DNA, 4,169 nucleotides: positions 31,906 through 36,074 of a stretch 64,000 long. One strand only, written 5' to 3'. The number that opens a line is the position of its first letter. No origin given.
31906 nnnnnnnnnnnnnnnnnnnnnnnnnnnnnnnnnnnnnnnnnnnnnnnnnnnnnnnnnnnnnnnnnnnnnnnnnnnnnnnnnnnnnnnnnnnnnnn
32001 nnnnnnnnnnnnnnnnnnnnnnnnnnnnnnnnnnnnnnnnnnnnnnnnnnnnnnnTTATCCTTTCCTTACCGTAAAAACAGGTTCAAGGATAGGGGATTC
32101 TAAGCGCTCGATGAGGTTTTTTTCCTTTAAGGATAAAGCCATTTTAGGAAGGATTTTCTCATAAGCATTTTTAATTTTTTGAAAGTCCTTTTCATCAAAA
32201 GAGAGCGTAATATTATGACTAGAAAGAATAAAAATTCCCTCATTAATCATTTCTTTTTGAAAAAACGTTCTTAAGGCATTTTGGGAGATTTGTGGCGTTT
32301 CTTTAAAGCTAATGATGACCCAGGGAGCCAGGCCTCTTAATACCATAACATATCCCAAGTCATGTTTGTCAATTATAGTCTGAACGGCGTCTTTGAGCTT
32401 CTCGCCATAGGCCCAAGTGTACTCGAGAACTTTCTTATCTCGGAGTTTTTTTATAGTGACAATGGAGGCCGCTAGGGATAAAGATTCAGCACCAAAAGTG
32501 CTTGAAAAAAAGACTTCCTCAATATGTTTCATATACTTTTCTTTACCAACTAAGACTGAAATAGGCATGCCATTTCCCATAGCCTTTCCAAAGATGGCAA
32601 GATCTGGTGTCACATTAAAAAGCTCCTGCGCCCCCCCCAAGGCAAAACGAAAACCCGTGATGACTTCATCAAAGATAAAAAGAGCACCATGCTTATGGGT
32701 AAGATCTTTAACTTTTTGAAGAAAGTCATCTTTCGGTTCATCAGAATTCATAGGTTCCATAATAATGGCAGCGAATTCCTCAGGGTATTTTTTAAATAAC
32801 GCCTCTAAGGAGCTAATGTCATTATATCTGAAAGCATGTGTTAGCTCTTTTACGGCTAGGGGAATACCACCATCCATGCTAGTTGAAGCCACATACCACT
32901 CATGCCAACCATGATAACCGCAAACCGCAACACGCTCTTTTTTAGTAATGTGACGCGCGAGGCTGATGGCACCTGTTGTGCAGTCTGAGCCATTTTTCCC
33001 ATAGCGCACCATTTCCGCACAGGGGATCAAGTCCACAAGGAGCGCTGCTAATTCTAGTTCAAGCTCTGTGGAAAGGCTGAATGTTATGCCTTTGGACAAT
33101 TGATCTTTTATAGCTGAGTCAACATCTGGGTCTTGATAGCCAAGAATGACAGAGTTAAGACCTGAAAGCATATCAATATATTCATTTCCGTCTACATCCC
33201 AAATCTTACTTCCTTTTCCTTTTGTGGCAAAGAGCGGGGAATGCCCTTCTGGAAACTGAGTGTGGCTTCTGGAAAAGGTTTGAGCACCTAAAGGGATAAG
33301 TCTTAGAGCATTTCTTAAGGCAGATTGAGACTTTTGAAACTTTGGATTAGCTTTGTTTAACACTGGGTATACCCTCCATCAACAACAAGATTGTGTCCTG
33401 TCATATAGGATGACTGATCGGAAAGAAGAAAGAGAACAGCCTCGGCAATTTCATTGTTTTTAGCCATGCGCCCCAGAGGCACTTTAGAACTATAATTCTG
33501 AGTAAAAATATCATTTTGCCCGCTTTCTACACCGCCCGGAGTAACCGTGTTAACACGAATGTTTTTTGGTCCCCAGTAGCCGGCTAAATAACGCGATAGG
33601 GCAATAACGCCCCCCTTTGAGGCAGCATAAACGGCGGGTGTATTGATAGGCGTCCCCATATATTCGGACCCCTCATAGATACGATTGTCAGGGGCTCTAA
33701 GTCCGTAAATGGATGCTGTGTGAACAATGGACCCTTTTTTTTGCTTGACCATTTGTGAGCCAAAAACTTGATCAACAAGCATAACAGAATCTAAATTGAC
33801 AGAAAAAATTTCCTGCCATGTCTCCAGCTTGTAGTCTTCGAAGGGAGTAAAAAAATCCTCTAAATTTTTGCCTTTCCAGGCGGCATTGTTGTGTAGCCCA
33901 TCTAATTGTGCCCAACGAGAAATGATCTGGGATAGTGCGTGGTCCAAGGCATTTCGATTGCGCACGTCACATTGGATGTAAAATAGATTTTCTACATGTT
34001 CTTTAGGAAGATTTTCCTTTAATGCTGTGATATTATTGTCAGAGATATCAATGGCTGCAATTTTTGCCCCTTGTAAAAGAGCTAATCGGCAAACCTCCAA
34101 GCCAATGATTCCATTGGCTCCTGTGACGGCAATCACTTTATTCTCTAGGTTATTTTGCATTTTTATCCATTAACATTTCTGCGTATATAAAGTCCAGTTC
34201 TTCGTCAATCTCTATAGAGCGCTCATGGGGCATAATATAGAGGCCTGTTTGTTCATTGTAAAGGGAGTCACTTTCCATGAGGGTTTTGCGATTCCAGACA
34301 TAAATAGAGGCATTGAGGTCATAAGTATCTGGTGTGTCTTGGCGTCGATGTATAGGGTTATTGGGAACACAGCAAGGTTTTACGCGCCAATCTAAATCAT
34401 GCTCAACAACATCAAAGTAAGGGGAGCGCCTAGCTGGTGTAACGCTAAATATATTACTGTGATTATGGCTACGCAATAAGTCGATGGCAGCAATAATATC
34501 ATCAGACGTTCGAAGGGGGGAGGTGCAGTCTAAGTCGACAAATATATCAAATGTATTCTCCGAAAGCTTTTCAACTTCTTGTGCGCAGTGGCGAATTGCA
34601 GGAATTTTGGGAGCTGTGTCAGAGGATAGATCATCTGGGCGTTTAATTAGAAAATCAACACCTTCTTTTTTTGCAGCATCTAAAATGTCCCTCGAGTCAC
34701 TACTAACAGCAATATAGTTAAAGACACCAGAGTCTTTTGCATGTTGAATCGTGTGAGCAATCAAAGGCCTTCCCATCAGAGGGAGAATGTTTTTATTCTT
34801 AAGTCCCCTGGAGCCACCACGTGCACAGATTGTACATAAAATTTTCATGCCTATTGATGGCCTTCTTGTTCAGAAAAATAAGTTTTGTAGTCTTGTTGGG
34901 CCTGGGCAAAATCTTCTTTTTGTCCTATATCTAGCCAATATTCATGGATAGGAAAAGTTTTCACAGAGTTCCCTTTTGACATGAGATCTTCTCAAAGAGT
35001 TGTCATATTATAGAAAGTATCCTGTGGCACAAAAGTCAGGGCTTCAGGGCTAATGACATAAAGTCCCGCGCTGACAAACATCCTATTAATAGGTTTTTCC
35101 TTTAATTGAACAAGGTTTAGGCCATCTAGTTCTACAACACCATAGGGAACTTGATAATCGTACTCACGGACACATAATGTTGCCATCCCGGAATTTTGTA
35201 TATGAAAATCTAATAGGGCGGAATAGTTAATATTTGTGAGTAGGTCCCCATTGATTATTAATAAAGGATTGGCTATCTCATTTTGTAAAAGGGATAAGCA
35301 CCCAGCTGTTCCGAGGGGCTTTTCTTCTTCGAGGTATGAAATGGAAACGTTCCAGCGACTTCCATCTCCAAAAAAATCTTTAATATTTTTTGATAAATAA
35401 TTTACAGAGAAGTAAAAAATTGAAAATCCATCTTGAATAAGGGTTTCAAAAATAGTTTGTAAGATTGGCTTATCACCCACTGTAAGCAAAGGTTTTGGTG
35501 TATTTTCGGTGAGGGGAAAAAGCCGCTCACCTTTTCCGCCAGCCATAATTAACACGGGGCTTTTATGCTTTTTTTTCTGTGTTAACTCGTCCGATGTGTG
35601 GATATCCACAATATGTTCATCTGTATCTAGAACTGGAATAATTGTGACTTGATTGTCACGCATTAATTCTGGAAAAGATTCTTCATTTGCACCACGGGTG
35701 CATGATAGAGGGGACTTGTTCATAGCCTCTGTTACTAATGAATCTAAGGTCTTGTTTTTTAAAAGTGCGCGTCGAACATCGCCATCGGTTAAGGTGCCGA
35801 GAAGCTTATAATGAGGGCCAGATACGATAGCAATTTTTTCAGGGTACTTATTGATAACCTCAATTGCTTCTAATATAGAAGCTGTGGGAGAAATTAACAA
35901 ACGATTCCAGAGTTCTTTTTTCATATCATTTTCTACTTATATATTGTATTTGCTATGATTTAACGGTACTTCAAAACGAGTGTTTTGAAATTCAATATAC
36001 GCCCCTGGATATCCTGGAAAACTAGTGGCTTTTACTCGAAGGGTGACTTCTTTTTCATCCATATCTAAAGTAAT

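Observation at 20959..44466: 23.5-kb single-strand operon for a heavily tailored legionaminic-acid-type nonulosonic acid glycan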

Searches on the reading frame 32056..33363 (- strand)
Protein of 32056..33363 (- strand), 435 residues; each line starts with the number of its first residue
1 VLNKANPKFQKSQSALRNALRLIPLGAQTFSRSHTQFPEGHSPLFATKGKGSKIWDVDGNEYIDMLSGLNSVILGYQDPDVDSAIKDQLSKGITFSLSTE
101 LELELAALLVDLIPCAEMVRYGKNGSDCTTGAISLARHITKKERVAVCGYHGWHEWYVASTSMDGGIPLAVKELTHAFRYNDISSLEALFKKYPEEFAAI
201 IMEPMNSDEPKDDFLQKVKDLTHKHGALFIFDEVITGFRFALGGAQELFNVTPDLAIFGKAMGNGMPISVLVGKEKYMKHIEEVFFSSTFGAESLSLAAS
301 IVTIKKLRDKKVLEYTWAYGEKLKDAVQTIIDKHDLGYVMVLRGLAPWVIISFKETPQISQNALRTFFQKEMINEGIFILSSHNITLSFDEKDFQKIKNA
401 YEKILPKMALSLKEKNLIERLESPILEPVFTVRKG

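Call 3: search_protein_families(library=pfam, proteins=[window:32056-33363:-])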
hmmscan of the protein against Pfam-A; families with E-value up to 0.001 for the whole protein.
window:32056-33363:- (435 aa): 1 family
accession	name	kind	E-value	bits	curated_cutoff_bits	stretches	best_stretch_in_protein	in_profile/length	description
PF00202.27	Aminotran_3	-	1.3e-53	182.6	30.5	1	41-388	8-380/403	Aminotransferase class-III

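Call 7: search_protein_families(library=ncbifam, proteins=[window:32056-33363:-])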
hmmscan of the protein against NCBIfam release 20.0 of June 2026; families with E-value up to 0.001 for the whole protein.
window:32056-33363:- (435 aa): 69 families (the best 25 are shown)
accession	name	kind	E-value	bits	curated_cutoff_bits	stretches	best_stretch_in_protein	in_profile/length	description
NF004856.0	PRK06209.1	equivalog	3.9e-118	394.8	486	1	5-414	4-422/450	glutamate-1-semialdehyde 2,1-aminomutase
NF000818.0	PRK00062.1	subfamily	1.4e-77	261.3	398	1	9-407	3-426/429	glutamate-1-semialdehyde 2,1-aminomutase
TIGR00713.1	hemL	equivalog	2.2e-75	253.9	527.3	1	11-383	1-394/423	glutamate-1-semialdehyde 2,1-aminomutase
NF041362.1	GntE_guanitoxin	equivalog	6.6e-70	235.8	525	1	8-349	4-365/426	guanitoxin biosynthesis PLP-dependent transaminase GntE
NF009055.0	PRK12389.1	equivalog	4.3e-63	213.4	637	1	8-408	2-428/431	glutamate-1-semialdehyde 2,1-aminomutase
NF005993.0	PRK08117.1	subfamily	9.8e-47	159.5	574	2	178-380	187-394/433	aspartate aminotransferase family protein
TIGR00707.1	argD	subfamily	3.8e-45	154.3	410.05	1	42-379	9-348/381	acetylornithine/succinylornithine family transaminase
NF004426.0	PRK05769.1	equivalog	5e-45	154.1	552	2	186-382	208-408/441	acetyl ornithine aminotransferase family protein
NF002874.0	PRK03244.1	equivalog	8e-41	140.1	457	1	43-353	26-341/399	acetylornithine transaminase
NF001864.0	PRK00615.1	equivalog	9.3e-41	139.8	706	1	15-368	10-386/433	glutamate-1-semialdehyde aminotransferase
NF002797.0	PRK02936.1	equivalog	9.1e-40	136.6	496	1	46-356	15-330/385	acetylornithine transaminase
NF006368.0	PRK08593.1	equivalog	2e-39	135.4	570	1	43-389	27-407/448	aspartate aminotransferase family protein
NF006228.0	PRK08360.1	equivalog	5.1e-38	130.8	608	2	183-336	189-349/443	aspartate aminotransferase family protein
NF003468.0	PRK05093.1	subfamily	1.1e-35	123.2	522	1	44-345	25-337/405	acetylornithine/succinyldiaminopimelate transaminase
TIGR01885.1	Orn_aminotrans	equivalog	4.8e-35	121.1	378.4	1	43-363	20-355/402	ornithine--oxo-acid transaminase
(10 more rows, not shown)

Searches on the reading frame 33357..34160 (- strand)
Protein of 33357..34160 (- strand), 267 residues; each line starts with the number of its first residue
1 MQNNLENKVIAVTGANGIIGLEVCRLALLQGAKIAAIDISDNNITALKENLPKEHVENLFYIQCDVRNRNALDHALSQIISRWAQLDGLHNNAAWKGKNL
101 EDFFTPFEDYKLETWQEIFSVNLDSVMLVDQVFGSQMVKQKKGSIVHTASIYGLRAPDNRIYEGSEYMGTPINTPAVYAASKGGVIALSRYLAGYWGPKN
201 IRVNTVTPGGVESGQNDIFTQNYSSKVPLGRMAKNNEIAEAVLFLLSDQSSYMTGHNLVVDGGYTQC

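Call 4: search_protein_families(library=pfam, proteins=[window:33357-34160:-])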
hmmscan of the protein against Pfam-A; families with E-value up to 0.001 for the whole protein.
window:33357-34160:- (267 aa): 7 families
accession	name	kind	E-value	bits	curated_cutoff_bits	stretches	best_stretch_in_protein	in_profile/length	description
PF13561.12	adh_short_C2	-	7.8e-52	176.6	27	1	19-265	8-236/236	Enoyl-(Acyl carrier protein) reductase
PF00106.31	adh_short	-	6.6e-41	140.4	26.6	1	8-215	1-186/195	short chain dehydrogenase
PF01370.27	Epimerase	-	9.1e-06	25.7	20.9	1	10-182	1-146/240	NAD dependent epimerase/dehydratase family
PF01073.25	3Beta_HSD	-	1.9e-05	24.3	22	1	11-78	1-66/280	3-beta hydroxysteroid dehydrogenase/isomerase family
PF08659.16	KR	-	7.8e-05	23.1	22.6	1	11-135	4-125/180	KR domain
PF02719.21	Polysacc_synt_2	-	0.00025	20.8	20.2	1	10-78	1-75/293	Polysaccharide biosynthesis protein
PF16363.11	GDP_Man_Dehyd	-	0.00032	20.7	27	1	12-79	2-74/332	GDP-mannose 4,6 dehydratase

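Call 6: search_protein_families(library=ncbifam, proteins=[window:33357-34160:-])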
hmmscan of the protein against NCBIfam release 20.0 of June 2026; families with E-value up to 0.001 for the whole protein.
window:33357-34160:- (267 aa): 209 families (the best 25 are shown)
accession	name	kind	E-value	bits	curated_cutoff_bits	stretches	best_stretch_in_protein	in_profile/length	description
NF006619.0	PRK09186.1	equivalog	9.5e-60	202.3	255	1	5-265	2-255/256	oxidoreductase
NF005559.1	PRK07231.1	subfamily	4.6e-48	163.9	215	1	5-265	2-248/249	glucose 1-dehydrogenase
NF005309.0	PRK06841.1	subfamily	6.7e-45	153.6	286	1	4-265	12-253/255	GolD/DthD family dehydrogenase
NF009466.0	PRK12826.1-2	subfamily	2.9e-44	151.4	222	1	6-264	2-244/248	3-oxoacyl-ACP reductase FabG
NF052558.1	MBtsdlDhBudC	equivalog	1.5e-42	145.9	270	1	6-265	2-242/250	meso-2,3-butanediol dehydrogenase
NF005067.0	PRK06484.1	equivalog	3.8e-42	144.5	713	1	2-265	4-252/524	short chain dehydrogenase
NF050062.1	FlagModPtmA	equivalog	5e-42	144.2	350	1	5-264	2-254/256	flagellin modification protein PtmA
NF006070.0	PRK08213.1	subfamily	1.1e-40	139.8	279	1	4-265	9-257/259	gluconate 5-dehydrogenase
TIGR01830.1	3oxo_ACP_reduc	equivalog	1.4e-40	139.5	297.75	1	12-263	3-237/239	3-oxoacyl-[acyl-carrier-protein] reductase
NF005681.0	PRK07478.1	subfamily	1.9e-40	138.8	267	1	3-265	2-250/254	SDR family oxidoreductase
NF004197.0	PRK05653.1-1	equivalog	3.7e-38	131.6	332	1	1-265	1-247/249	3-oxoacyl-ACP reductase FabG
NF004818.0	PRK06172.1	equivalog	5e-38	130.9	336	1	1-265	1-251/253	SDR family oxidoreductase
NF004713.0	PRK06057.1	equivalog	1.1e-37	129.8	404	1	2-265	4-250/257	3-oxoacyl-ACP reductase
NF004817.0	PRK06171.1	subfamily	3.9e-37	128.1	304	2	4-213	6-193/265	sorbitol-6-phosphate dehydrogenase subunit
NF004791.0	PRK06138.1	equivalog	5.4e-37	127.5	312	1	4-265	2-250/252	SDR family oxidoreductase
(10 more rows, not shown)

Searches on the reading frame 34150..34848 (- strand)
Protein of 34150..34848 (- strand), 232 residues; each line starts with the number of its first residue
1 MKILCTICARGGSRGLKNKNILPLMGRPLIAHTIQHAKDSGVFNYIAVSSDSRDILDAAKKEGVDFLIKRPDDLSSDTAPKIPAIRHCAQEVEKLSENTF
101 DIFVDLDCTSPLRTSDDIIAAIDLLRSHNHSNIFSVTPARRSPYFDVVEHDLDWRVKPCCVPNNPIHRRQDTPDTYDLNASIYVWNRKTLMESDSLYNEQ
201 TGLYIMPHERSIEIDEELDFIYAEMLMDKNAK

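Call 4: search_protein_families(library=pfam, proteins=[window:34150-34848:-])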
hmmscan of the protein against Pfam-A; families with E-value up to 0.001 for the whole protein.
window:34150-34848:- (232 aa): 2 families
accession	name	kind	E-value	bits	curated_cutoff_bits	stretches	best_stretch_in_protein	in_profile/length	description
PF02348.25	CTP_transf_3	-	1.8e-20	74.1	22.6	1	6-131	3-120/217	Cytidylyltransferase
PF12804.13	NTP_transf_3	-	0.00017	22.2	27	1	12-72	9-68/160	MobA-like NTP transferase domain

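Call 6: search_protein_families(library=ncbifam, proteins=[window:34150-34848:-])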
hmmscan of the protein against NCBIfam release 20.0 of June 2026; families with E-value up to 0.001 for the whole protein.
window:34150-34848:- (232 aa): 6 families
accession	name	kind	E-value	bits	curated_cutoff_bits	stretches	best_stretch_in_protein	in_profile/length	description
TIGR03584.1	PseF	equivalog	9.1e-35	120.3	205.7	1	4-227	1-220/222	pseudaminic acid cytidylyltransferase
NF003952.0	PRK05450.1-5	subfamily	1.6e-09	37.3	193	1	1-133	1-124/250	3-deoxy-manno-octulosonate cytidylyltransferase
NF009905.0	PRK13368.1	subfamily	3.8e-08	33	255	1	1-134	1-123/243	3-deoxy-manno-octulosonate cytidylyltransferase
NF003950.0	PRK05450.1-3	subfamily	2.2e-07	30.5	234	1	1-141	1-131/248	3-deoxy-manno-octulosonate cytidylyltransferase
NF003948.0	PRK05450.1-1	equivalog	3e-07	29.9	281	1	1-126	4-121/248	3-deoxy-manno-octulosonate cytidylyltransferase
TIGR00466.1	kdsB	equivalog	3.2e-07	30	155.2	1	2-116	2-107/241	3-deoxy-manno-octulosonate cytidylyltransferase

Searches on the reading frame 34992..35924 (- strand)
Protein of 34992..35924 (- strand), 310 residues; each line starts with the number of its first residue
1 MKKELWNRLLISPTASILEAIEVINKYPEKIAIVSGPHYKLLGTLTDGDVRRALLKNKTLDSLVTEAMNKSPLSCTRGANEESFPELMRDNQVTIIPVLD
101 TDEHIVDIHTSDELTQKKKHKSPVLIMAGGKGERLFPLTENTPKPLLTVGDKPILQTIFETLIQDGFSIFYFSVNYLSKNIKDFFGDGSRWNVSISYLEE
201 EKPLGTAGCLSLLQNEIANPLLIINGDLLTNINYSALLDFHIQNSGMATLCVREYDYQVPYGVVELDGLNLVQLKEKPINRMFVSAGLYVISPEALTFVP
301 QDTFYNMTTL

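Call 4: search_protein_families(library=pfam, proteins=[window:34992-35924:-])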
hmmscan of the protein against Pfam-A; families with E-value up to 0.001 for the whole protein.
window:34992-35924:- (310 aa): 3 families
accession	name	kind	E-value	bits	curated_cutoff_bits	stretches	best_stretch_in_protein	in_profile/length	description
PF00483.29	NTP_transferase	-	4.3e-33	115.3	21.2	1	125-299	3-188/245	Nucleotidyl transferase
PF00571.33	CBS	-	5.5e-07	30.3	24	0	11-55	12-56/57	CBS domain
PF12804.13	NTP_transf_3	-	9e-06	26.4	27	1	124-228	1-96/160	MobA-like NTP transferase domain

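Call 6: search_protein_families(library=ncbifam, proteins=[window:34992-35924:-])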
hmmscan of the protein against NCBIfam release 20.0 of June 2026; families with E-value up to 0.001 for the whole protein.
window:34992-35924:- (310 aa): 27 families (the best 25 are shown)
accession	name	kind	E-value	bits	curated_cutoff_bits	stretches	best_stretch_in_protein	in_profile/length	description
TIGR03992.1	Arch_glmU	subfamily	9.3e-34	116.9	292.1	1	125-299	4-176/393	bifunctional sugar-1-phosphate nucleotidylyltransferase/acetyltransferase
NF045761.1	NAMPUrTaseMurU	equivalog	7.8e-28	97.9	250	1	125-301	4-183/226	N-acetylmuramate alpha-1-phosphate uridylyltransferase MurU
NF052502.1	man1P_GTase_Rv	exception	5.8e-27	94.5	440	1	125-302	4-185/352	mannose-1-phosphate guanylyltransferase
NF041313.1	UDPGP_AglF_Halo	equivalog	4.3e-23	82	400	1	125-294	4-177/234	UTP--glucose-1-phosphate uridylyltransferase AglF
NF049965.1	GlMnHpPGnyltfHddC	equivalog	8.7e-21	74.6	300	1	125-295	4-171/221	D-glycero-D-manno-heptose 1-phosphate guanosyltransferase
TIGR01208.1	rmlA_long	equivalog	8.7e-17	61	320.25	1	125-293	3-176/353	glucose-1-phosphate thymidylyltransferase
TIGR01207.1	rmlA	equivalog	1.8e-16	60.1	360.65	1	125-293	3-177/286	glucose-1-phosphate thymidylyltransferase RfbA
TIGR02623.1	G1P_cyt_trans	equivalog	3.1e-16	59.6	300.25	2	124-187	3-66/255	glucose-1-phosphate cytidylyltransferase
NF041173.1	Sug_nt_acttase_Thmprot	equivalog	8.3e-16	57.9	600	1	124-299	3-176/405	bifunctional sugar-1-phosphate nucleotidylyltransferase/acetyltransferase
NF012024.0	PRK15480.1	equivalog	6.9e-13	48.4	588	1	125-290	7-178/292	glucose-1-phosphate thymidylyltransferase RfbA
TIGR02091.1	glgC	equivalog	4.1e-11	42.6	424.9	1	124-294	3-201/364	glucose-1-phosphate adenylyltransferase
TIGR00393.1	kpsF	subfamily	9.3e-11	41.8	203.7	1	10-107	168-265/268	KpsF/GutQ family sugar-phosphate isomerase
NF003670.0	PRK05293.1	equivalog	4e-10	39.2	470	1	218-292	118-197/382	glucose-1-phosphate adenylyltransferase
NF001947.0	PRK00725.1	subfamily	1.4e-09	37.3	470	1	111-282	6-197/426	glucose-1-phosphate adenylyltransferase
NF002023.0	PRK00844.1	subfamily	7.9e-08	31.5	458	1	124-186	9-72/408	glucose-1-phosphate adenylyltransferase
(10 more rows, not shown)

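Call 11: find_related_loci(query=window:34995-35924:-, collection=genome_contigs, flank=10000)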
Query window:34995-35924:- (310 aa) in genome_contigs; peptide patterns used: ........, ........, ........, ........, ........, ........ (x = any residue, [..] = any of these).
227 stretches matched a pattern; 1 encode a relative of the query (tblastn E <= 1e-3); 1 distinct loci.
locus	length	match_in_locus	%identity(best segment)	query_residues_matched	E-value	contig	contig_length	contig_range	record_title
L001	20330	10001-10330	26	1-108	2e-8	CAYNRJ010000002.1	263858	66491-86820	MAG TPA_asm: uncultured Candidatus Saccharibacteria bacterium isolate SRP292972_co1_88 genome assembly, contig: NODE_59_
